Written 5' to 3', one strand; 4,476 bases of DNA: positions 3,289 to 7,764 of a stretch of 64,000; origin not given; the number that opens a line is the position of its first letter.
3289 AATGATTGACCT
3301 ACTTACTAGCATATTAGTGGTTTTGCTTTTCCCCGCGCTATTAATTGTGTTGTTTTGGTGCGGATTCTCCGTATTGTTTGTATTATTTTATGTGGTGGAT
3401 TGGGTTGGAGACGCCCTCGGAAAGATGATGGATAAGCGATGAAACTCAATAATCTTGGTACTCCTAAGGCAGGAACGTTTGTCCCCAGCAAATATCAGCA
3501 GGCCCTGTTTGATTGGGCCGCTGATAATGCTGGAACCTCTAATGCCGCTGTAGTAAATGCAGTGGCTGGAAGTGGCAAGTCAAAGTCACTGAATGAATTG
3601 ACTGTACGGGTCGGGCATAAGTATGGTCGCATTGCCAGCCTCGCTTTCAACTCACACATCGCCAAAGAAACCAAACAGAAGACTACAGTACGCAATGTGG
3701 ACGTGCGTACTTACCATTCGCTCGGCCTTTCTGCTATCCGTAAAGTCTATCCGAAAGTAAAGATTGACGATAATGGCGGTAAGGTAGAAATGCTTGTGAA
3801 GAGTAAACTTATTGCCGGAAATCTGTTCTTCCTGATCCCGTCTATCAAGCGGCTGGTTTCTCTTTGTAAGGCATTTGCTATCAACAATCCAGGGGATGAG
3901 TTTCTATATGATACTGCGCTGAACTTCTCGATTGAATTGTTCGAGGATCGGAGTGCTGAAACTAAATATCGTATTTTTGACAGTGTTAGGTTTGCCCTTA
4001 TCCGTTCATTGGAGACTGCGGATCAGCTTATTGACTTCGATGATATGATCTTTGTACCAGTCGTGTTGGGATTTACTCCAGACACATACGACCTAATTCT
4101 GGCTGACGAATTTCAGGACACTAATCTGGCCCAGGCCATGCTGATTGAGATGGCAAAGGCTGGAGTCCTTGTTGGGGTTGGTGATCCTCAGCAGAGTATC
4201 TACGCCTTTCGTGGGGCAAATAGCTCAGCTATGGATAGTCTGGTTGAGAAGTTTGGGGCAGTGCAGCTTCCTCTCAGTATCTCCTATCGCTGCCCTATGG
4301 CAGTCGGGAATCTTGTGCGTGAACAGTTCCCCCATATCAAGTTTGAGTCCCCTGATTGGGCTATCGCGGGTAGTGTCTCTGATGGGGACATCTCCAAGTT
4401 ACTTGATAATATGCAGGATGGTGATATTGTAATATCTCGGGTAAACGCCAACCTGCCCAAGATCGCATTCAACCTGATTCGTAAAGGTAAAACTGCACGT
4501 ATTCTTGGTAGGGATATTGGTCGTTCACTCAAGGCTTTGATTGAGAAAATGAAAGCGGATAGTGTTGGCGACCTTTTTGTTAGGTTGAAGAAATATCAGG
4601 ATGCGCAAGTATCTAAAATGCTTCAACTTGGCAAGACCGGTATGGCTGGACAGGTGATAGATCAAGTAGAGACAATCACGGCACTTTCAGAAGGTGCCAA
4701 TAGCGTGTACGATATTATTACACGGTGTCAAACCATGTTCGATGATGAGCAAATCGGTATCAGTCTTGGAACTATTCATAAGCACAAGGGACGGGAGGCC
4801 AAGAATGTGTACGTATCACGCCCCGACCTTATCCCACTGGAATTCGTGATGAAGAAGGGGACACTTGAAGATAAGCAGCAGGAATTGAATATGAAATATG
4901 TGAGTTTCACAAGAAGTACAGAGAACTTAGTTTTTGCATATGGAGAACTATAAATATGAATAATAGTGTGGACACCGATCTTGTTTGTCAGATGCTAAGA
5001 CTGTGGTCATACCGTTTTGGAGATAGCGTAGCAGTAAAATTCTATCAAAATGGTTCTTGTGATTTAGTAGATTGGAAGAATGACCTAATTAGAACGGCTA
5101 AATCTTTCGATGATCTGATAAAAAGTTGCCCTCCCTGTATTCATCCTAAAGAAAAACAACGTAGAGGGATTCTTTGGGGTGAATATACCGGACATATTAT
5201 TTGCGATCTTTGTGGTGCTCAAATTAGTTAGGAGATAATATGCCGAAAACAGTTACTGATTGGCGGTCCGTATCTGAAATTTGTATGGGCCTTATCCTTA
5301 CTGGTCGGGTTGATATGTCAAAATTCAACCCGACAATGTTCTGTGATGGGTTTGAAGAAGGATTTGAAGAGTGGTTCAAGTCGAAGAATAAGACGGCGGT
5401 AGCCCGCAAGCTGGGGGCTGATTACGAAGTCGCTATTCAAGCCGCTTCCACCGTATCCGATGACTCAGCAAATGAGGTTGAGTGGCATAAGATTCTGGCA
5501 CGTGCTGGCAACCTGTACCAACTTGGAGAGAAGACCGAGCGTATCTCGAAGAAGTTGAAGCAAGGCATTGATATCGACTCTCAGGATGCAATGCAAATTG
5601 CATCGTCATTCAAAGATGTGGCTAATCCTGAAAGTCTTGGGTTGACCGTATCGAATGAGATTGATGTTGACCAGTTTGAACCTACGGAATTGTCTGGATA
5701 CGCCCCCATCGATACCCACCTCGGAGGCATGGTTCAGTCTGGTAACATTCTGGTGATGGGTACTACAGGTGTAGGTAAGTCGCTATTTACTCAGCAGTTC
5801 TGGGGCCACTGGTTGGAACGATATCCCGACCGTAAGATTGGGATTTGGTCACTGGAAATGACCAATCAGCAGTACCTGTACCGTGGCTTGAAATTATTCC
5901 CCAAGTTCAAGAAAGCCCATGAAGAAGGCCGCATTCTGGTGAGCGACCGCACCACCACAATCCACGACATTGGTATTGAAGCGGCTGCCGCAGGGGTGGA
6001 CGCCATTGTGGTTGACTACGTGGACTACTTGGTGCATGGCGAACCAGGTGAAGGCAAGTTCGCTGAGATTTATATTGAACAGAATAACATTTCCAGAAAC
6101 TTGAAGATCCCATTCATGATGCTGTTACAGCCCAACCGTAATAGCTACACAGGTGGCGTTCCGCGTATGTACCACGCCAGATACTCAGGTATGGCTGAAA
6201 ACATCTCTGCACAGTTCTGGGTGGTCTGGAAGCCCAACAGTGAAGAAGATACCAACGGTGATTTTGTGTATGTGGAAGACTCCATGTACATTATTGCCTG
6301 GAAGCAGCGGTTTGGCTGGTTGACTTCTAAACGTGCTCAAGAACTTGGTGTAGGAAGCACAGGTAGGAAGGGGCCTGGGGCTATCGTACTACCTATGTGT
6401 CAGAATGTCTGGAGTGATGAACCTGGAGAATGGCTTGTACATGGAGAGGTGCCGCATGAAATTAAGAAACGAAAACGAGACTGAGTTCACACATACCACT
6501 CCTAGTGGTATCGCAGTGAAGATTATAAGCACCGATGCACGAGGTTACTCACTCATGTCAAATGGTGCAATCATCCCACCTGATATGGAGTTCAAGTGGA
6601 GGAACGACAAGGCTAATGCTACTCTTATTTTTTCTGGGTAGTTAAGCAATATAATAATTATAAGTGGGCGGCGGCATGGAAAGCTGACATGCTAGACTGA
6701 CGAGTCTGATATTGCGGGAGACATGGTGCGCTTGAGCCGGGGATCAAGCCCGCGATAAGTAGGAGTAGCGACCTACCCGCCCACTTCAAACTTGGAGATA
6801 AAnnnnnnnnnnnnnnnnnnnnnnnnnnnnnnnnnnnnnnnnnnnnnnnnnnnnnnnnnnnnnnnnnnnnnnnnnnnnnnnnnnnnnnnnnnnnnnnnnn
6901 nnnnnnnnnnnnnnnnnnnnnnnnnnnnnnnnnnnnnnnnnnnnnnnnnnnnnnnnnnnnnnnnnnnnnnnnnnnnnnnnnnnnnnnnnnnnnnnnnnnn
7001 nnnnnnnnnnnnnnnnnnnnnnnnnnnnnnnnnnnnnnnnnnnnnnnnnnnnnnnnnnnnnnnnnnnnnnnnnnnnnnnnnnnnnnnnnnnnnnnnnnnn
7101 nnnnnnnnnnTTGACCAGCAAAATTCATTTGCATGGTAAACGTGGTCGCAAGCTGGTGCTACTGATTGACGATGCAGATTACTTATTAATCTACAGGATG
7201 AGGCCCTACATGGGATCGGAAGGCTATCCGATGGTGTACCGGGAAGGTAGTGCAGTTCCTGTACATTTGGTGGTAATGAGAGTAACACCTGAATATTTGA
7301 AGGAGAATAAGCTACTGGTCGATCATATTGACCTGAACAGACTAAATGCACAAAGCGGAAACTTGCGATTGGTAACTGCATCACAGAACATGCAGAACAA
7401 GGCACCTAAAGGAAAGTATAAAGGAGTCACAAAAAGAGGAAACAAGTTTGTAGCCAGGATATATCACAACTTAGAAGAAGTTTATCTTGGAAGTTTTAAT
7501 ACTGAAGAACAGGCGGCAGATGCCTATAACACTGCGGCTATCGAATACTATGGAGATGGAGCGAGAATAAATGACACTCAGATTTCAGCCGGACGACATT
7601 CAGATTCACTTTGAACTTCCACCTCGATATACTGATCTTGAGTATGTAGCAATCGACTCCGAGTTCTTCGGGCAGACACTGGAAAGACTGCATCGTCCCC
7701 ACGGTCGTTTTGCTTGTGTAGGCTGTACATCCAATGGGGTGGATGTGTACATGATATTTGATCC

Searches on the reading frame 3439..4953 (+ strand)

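Call 89: search_protein_families(library=pfam, proteins=[window:3439-4953:+], max_evalue=0.001)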
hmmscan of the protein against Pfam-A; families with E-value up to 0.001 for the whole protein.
window:3439-4953:+ (504 aa): 4 families
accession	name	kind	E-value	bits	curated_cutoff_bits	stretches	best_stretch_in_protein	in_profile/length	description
PF00580.27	UvrD-helicase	-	2.1e-21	77.3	23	1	33-272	12-270/271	UvrD/REP helicase N-terminal domain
PF13245.12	AAA_19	-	9.2e-12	45.7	25.1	1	28-258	5-134/134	AAA domain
PF01443.25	Viral_helicase1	-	6.6e-08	33.1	21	0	38-101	2-56/228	Viral superfamily 1 RNA helicase core domain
PF13604.12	AAA_30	-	0.00031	21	27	0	33-84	15-68/191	AAA domain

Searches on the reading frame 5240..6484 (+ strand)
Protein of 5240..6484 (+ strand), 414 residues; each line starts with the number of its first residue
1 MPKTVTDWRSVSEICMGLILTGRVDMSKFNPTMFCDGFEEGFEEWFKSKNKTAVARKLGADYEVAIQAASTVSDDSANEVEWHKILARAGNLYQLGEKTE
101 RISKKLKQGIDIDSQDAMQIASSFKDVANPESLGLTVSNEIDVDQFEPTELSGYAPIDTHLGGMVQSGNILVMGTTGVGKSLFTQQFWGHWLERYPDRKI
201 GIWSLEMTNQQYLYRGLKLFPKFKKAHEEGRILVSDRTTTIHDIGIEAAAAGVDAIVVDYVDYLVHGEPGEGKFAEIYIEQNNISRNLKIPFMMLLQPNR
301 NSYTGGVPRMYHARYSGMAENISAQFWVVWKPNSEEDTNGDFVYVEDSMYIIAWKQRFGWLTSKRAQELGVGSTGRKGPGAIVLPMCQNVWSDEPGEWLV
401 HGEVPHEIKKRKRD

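Call 89: search_protein_families(library=pfam, proteins=[window:5240-6484:+], max_evalue=0.001)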
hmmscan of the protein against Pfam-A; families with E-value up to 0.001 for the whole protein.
window:5240-6484:+ (414 aa): 2 families
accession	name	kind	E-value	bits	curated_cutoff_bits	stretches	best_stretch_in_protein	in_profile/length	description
PF03796.21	DnaB_C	-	8.5e-11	42.1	27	2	152-218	4-69/255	DnaB-like helicase C terminal domain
PF06745.19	ATPase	-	4.9e-06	26.5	26.6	1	157-243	8-94/231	KaiC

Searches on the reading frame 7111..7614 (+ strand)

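Call 90: search_protein_families(library=pfam, proteins=[window:7111-7614:+], max_evalue=0.001)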
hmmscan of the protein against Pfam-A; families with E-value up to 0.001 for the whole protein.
window:7111-7614:+ (167 aa): 2 families
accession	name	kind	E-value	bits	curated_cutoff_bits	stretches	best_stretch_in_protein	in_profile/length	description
PF13392.12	HNH_3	-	1.5e-07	31.4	24.8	1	66-95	17-46/46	HNH endonuclease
PF00847.26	AP2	-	0.00021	21.9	33.3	1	102-148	2-53/54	AP2 domain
